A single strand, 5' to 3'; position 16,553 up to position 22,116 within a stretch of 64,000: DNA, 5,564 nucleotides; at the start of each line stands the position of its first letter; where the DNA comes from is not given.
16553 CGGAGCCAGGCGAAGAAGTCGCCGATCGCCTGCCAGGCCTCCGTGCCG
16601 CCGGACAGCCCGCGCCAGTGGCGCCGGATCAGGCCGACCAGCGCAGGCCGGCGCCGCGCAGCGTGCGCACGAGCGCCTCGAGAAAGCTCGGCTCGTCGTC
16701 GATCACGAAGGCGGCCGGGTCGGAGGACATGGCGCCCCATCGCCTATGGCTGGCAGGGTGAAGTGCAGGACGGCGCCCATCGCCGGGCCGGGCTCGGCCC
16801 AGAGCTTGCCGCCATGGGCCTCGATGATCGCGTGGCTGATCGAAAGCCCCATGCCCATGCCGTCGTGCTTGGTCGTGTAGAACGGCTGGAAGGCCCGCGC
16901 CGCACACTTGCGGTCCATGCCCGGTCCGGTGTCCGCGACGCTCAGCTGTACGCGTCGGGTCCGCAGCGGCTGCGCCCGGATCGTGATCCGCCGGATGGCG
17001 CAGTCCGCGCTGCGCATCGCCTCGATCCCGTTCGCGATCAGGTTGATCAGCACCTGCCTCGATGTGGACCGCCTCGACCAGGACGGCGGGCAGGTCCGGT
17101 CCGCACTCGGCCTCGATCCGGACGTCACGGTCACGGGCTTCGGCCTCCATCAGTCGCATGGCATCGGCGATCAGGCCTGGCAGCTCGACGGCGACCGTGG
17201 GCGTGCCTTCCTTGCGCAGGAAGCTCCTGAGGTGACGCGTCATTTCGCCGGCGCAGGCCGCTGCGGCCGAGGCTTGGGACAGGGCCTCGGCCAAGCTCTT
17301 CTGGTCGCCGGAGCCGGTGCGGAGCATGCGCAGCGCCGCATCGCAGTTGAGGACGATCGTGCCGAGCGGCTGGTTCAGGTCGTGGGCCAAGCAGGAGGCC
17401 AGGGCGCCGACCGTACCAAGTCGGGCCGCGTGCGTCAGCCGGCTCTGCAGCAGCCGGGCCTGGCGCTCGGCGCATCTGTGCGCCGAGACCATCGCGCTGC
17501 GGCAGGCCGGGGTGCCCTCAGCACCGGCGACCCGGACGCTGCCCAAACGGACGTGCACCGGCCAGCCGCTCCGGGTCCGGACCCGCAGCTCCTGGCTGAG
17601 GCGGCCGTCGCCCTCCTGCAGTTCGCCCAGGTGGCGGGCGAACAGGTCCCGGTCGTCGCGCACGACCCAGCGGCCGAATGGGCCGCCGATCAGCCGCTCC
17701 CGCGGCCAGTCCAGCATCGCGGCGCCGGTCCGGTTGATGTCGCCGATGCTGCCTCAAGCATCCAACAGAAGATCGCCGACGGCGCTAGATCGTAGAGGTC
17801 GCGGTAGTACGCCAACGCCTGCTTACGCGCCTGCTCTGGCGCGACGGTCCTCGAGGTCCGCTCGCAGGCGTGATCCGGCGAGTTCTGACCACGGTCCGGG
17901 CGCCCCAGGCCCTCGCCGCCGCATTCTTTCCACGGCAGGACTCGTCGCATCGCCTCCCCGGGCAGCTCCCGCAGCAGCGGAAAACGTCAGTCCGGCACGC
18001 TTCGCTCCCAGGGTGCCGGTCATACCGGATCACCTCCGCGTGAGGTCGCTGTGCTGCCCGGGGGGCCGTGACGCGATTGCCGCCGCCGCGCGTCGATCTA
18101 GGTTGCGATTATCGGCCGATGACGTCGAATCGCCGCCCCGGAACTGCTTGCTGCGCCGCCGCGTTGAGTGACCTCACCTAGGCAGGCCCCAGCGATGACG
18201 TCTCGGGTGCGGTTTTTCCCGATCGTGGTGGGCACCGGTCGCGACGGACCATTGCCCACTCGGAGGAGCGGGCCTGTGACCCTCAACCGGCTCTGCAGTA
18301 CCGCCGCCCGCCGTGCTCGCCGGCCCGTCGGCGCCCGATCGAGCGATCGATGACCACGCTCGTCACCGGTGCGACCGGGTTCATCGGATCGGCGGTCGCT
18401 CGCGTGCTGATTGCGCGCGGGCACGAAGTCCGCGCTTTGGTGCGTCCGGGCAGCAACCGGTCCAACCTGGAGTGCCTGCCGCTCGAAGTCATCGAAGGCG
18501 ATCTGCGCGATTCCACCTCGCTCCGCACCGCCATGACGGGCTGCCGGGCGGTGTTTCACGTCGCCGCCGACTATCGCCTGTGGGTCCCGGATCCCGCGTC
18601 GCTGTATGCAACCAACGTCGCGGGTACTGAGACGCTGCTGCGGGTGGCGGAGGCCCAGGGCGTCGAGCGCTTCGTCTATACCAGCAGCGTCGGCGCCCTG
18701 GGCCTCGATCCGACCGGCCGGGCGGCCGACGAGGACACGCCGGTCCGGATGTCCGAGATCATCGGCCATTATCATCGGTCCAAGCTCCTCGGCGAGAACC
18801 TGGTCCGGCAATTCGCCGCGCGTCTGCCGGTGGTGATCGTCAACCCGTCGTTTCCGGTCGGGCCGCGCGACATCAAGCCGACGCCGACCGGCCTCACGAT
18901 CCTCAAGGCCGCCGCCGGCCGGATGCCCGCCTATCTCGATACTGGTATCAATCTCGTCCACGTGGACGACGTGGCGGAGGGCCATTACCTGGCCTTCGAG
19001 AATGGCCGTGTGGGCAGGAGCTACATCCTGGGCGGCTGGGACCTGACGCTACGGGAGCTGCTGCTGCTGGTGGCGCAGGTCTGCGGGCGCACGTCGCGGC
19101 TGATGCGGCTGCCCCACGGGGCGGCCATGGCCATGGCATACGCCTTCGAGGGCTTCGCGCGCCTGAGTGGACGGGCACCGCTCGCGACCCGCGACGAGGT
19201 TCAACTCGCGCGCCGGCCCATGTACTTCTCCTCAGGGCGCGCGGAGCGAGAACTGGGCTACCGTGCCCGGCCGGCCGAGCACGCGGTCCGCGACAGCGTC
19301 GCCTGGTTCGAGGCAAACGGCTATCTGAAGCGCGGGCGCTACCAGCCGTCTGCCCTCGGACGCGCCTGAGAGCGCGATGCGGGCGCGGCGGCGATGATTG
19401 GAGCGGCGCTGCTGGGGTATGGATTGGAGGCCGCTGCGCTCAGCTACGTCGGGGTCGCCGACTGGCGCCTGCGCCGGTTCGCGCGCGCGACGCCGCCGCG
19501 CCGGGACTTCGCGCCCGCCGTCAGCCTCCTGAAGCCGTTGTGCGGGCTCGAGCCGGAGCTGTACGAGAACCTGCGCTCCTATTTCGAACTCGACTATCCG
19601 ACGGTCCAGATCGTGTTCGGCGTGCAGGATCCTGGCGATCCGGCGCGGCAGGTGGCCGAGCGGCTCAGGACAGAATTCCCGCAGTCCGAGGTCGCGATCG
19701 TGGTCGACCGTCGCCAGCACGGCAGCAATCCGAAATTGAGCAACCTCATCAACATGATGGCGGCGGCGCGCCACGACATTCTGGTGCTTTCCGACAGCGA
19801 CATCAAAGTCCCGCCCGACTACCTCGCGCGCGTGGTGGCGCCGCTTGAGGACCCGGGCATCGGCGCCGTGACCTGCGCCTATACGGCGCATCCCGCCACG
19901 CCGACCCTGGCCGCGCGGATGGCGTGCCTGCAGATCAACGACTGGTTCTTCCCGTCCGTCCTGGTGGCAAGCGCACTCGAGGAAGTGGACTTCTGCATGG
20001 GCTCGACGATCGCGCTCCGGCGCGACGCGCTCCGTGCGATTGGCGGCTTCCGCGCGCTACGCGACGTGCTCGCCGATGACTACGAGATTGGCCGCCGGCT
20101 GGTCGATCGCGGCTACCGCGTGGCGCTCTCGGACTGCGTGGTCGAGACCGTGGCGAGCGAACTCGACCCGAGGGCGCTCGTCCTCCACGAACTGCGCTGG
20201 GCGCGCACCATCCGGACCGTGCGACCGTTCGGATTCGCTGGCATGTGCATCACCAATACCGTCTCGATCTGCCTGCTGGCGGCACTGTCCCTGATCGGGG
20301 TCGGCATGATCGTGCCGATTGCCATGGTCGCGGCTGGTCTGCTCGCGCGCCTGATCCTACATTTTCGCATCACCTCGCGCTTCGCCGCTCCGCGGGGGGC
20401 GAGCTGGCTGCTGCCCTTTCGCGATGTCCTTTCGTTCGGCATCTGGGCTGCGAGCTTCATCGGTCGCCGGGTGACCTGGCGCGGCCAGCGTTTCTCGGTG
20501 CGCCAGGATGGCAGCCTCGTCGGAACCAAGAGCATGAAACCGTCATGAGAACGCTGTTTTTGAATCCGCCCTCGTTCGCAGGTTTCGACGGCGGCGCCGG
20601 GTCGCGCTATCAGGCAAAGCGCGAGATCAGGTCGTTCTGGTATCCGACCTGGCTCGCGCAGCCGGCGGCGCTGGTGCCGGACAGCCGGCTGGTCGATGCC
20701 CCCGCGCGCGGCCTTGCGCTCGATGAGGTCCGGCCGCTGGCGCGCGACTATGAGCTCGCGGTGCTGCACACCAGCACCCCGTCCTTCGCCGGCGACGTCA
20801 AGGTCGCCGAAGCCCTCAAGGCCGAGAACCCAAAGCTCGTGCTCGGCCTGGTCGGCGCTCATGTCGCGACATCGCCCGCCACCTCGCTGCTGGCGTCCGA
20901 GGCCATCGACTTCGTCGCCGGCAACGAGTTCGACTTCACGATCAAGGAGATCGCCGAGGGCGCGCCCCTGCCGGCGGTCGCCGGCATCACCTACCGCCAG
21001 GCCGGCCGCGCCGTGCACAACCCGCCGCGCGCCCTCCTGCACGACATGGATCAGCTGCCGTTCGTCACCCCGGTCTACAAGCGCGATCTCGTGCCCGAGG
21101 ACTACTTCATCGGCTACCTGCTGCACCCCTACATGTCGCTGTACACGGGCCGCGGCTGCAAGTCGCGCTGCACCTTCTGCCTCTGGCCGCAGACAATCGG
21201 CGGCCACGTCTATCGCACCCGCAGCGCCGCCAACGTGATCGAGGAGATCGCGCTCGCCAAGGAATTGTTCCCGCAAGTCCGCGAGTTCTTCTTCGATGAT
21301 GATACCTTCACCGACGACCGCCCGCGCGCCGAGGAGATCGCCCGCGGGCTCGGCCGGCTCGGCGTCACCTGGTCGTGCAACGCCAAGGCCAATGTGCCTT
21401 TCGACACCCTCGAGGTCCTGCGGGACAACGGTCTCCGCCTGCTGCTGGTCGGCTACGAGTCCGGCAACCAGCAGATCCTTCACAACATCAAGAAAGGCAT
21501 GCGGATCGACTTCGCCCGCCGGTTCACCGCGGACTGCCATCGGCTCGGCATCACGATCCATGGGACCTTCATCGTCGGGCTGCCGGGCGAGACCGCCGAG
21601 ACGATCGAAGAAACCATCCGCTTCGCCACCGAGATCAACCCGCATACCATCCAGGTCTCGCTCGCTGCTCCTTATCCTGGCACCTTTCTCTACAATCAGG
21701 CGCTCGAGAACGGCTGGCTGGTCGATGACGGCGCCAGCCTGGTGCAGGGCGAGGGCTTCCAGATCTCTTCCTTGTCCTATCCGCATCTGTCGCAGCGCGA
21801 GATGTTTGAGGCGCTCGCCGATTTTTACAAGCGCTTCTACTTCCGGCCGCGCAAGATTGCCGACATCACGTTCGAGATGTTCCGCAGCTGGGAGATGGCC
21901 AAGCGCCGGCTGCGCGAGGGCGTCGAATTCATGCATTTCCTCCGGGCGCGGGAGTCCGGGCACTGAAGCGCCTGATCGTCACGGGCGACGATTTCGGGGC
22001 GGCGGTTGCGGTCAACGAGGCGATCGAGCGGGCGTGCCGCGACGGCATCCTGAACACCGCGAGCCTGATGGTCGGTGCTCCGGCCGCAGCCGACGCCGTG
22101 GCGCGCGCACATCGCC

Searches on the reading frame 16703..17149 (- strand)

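Call 8: search_protein_families(library=ncbifam, proteins=[window:16703-17149:-], max_evalue=0.01)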
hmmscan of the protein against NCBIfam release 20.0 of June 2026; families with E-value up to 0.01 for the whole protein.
window:16703-17149:- (148 aa): 70 families (the best 25 are shown)
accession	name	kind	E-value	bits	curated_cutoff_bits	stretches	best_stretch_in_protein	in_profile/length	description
NF041777.1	sens_FixL_Rhizob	equivalog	3.8e-30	105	850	1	25-134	374-481/485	sensor protein FixL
NF008468.0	PRK11360.1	equivalog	5.8e-25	87.7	646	1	19-134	496-608/616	two-component system sensor histidine kinase AtoS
NF052574.1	HisKinEspCMyxo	equivalog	4.6e-21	74.7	1200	1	32-135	533-638/785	serine histidine kinase EspC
NF007688.0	PRK10364.1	equivalog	1.2e-20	73.7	479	1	31-135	353-452/460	two-component system sensor histidine kinase ZraS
NF006800.0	PRK09303.1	equivalog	4.8e-19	68.6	342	1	25-134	268-377/383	histidine kinase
NF052573.1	HisKinEspAMyxo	equivalog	9.4e-18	63.6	1400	1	26-137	500-614/755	serine histidine kinase EspA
NF010411.0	PRK13837.1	equivalog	1.5e-17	62.9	647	1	31-135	562-676/828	two-component system VirA-like sensor kinase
NF038348.1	T2SS_HK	subfamily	3.1e-16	58.9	450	1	30-133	472-572/574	histidine kinase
TIGR02916.1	PEP_his_kin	equivalog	3.2e-16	59.1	300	1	28-133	578-679/679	XrtA/PEP-CTERM system histidine kinase PrsK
TIGR02938.1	nifL_nitrog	equivalog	1.5e-15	56.7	242.45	1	25-130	383-490/494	nitrogen fixation negative regulator NifL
TIGR02956.1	TMAO_torS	equivalog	3.9e-14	51.7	676.5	1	31-133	581-681/967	TMAO reductase system sensor histidine kinase/response regulator TorS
NF007793.0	PRK10490.1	equivalog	8.4e-14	50.5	1123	1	32-134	781-882/895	two-component system sensor histidine kinase KdpD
NF047794.1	HisKinPtgB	equivalog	2.7e-13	49.1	1000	1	31-116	557-637/656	two-component system sensor histidine kinase PgtB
NF033092.0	HK_WalK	equivalog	3.3e-13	49.1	725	1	31-133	490-593/594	cell wall metabolism sensor histidine kinase WalK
NF053867.1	SprKinKinDBac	equivalog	3.9e-13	48.7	775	1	30-134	398-497/500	sporulation kinase KinD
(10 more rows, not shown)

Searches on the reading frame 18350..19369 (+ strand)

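Call 26: search_protein_families(library=pfam, proteins=[window:18350-19369:+], max_evalue=0.001)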
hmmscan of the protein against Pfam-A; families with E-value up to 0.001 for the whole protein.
window:18350-19369:+ (339 aa): 9 families
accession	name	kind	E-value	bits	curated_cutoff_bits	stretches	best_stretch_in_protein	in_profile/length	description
PF01370.27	Epimerase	-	3.6e-38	131.8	20.9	1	4-228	2-240/240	NAD dependent epimerase/dehydratase family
PF13460.12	NAD_binding_10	-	5.2e-22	79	27.2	1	7-168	1-145/184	NAD(P)H-binding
PF01073.25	3Beta_HSD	-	1e-19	71.1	22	1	4-154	1-159/280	3-beta hydroxysteroid dehydrogenase/isomerase family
PF07993.18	NAD_binding_4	-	2.8e-19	69.7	20.1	1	56-176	80-210/258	Male sterility protein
PF16363.11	GDP_Man_Dehyd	-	5.9e-19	69.1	27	1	4-248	1-269/332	GDP-mannose 4,6 dehydratase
PF05368.20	NmrA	-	4.8e-16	59.7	27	1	3-113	5-107/298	NmrA-like family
PF02719.21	Polysacc_synt_2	-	9.9e-10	38.5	20.2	1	4-113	2-128/293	Polysaccharide biosynthesis protein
PF04321.23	RmlD_sub_bind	-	1.1e-08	34.9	27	1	1-161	1-145/287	RmlD substrate binding domain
PF08659.16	KR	-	0.00033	21.1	22.6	0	2-116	2-139/180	KR domain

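Call 63: search_protein_families(library=ncbifam, proteins=[window:18350-19369:+], max_evalue=0.00001)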
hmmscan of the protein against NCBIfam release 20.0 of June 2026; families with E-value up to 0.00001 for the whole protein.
window:18350-19369:+ (339 aa): 21 families
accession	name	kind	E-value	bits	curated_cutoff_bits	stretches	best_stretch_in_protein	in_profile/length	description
TIGR03466.1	HpnA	hypoth_equivalog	5e-136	452.9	367.65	1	1-326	1-327/327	hopanoid-associated sugar epimerase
NF052578.1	StrlDmthSdmBMthl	equivalog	3.4e-63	214.4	600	1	1-325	1-327/328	sterol demethylase protein SdmB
NF042422.1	oxyalk_red_OleD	equivalog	1.5e-32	113.3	580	1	1-307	1-314/329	2-alkyl-3-oxoalkanoate reductase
NF042423.1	oxyalk_red_Shew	equivalog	8.9e-31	107.2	580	1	3-306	11-320/331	2-alkyl-3-oxoalkanoate reductase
TIGR04180.1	EDH_00030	hypoth_equivalog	2.5e-21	76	475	1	4-178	2-184/297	NAD-dependent 4,6-dehydratase LegB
TIGR01179.1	galE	equivalog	2.1e-19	69.5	262.3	1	4-156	3-160/332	UDP-glucose 4-epimerase GalE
TIGR01746.1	Thioester-redct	subfamily_domain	3.7e-17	62.6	213.35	1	2-168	1-194/371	thioester reductase domain-containing protein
TIGR01181.1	dTDP_gluc_dehyt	equivalog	6.3e-15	55.1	365.1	1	3-250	2-266/321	dTDP-glucose 4,6-dehydratase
NF041293.1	G6PDh_Azf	equivalog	6.7e-15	55.2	400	1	3-120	5-122/252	NAD-dependent glucose-6-phosphate dehydrogenase Azf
NF005539.0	PRK07201.1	equivalog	5e-13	48.7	549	1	1-171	1-179/657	SDR family oxidoreductase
NF058621.1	DiazavRedAvaA7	equivalog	2.4e-12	47.1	400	1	1-142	1-142/304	3-diazoavenalumate denitrifying reductase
NF007582.0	PRK10217.1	equivalog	1.4e-11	44.1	698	1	3-259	4-282/355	dTDP-glucose 4,6-dehydratase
NF004520.0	PRK05865.1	equivalog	1.4e-11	43.1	1509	1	2-115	2-105/854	sugar epimerase family protein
NF007956.0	PRK10675.1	subfamily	8.7e-10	38.2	394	1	1-155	1-163/338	UDP-glucose 4-epimerase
NF007490.0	PRK10084.1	subfamily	2.2e-09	36.8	649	0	1-101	1-112/361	dTDP-glucose 4,6-dehydratase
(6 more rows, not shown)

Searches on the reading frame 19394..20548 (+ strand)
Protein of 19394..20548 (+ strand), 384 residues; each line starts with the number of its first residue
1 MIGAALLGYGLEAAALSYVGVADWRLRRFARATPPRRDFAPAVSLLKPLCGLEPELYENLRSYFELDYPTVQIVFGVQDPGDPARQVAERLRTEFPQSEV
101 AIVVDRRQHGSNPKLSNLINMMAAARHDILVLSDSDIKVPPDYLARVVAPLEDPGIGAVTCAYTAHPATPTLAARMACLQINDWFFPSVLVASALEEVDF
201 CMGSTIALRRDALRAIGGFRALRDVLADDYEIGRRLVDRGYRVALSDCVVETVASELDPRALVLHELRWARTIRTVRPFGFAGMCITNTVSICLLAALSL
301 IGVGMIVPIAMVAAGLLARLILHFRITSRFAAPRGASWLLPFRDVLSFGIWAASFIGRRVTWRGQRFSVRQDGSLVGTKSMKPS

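Call 26: search_protein_families(library=pfam, proteins=[window:19394-20548:+], max_evalue=0.001)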
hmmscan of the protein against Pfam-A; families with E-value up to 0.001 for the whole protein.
window:19394-20548:+ (384 aa): 4 families
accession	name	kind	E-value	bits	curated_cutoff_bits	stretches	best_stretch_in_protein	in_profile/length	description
PF13506.12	Glyco_transf_21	-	3.2e-46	157.4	21.7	1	96-271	1-174/174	Glycosyl transferase family 21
PF13641.12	Glyco_tranf_2_3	-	2e-27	97.2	27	1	58-272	18-230/230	Glycosyltransferase like family 2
PF13632.12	Glyco_trans_2_3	-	9.1e-23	81.5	27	1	131-320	3-196/198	Glycosyl transferase family group 2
PF00535.33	Glycos_transf_2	-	7.3e-10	39.5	23.3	1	53-216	10-167/168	Glycosyl transferase family 2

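Call 63: search_protein_families(library=ncbifam, proteins=[window:19394-20548:+], max_evalue=0.00001)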
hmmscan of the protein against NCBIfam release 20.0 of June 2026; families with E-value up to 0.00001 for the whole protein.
window:19394-20548:+ (384 aa): 5 families
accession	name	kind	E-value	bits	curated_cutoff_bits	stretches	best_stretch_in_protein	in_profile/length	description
TIGR03472.1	HpnI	equivalog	1.3e-127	425.8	310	1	9-375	9-370/373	bacteriohopanetetrol glucosamine biosynthesis glycosyltransferase HpnI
TIGR03469.1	HpnB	hypoth_equivalog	9.6e-10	38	379.25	1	36-246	39-256/386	hopene-associated glycosyltransferase HpnB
TIGR03965.1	mycofact_glyco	equivalog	2.8e-09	36.4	280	1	122-244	150-271/467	mycofactocin biosynthesis glycosyltransferase MftF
TIGR03937.1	PgaC_IcaA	equivalog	1.3e-06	27.7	422.3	1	29-272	33-269/407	poly-beta-1,6-N-acetyl-D-glucosamine synthase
TIGR03030.1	CelA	equivalog_domain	8.4e-06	24.1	699.1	0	9-272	100-376/714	UDP-forming cellulose synthase catalytic subunit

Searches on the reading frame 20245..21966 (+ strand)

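Call 63: search_protein_families(library=ncbifam, proteins=[window:20245-21966:+], max_evalue=0.00001)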
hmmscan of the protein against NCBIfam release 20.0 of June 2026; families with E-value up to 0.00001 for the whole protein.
window:20245-21966:+ (573 aa): 21 families
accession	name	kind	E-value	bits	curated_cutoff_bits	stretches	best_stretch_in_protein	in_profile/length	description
TIGR03471.1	HpnJ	equivalog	1.4e-238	792.5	577.6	1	101-570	1-471/472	hopanoid biosynthesis associated radical SAM protein HpnJ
NF038361.1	rSAM_Sden_1168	equivalog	3.4e-33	115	575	1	233-518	215-502/560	Sden_1168 family B12-binding radical SAM P-methyltransferase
NF050148.1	rSAM_ApyD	equivalog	8.1e-27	93.9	750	1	178-486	84-393/645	RiPP biosynthesis radical SAM protein ApyD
TIGR04072.2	rSAM_ladder_B12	equivalog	2.1e-24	86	360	1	273-529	161-413/443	lipid biosynthesis B12-binding/radical SAM protein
TIGR04014.1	B12_SAM_MJ_0865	equivalog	6.4e-24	84.5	360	2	388-489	260-361/434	methyl-coenzyme M reductase glutamine C-methyltransferase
TIGR04479.1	bcpD_PhpK_rSAM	subfamily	8.2e-24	83.8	600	1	286-471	231-416/504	PhpK family radical SAM P-methyltransferase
TIGR02026.1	BchE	equivalog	9.9e-23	80.7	481.35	1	127-544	15-439/497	magnesium-protoporphyrin IX monomethyl ester anaerobic oxidative cyclase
TIGR03975.1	rSAM_ocin_1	subfamily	2e-19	69.6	281.85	1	187-460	147-426/606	RiPP maturation radical SAM C-methyltransferase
NF033070.1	rSAM_AprD4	equivalog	2.2e-18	66.4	500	1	275-495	173-399/456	AprD4 family radical SAM diol-dehydratase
TIGR04367.1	HpnR_B12_rSAM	equivalog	1.1e-17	63.8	650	1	185-484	78-371/490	hopanoid C-3 methylase HpnR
TIGR04013.1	B12_SAM_MJ_1487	hypoth_equivalog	8.5e-14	51.2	251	1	398-485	267-356/382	TIGR04013 family B12-binding domain/radical SAM domain-containing protein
TIGR04385.1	B12_rSAM_cofa1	equivalog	9e-14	51.5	450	1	234-464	140-364/438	B12 lower ligand biosynthesis radical SAM protein BzaD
NF033712.0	B12_rSAM_KedN5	subfamily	1.9e-13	49.5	700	1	186-454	80-360/624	KedN5 family methylcobalamin-dependent radical SAM C-methyltransferase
TIGR04295.1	B12_rSAM_oligo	hypoth_equivalog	3.6e-10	39.1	400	1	149-373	44-273/422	TIGR04295 family B12-binding domain-containing radical SAM protein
TIGR00089.1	TIGR00089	subfamily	2.1e-09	36.7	251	0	406-480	258-334/429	MiaB/RimO family radical SAM methylthiotransferase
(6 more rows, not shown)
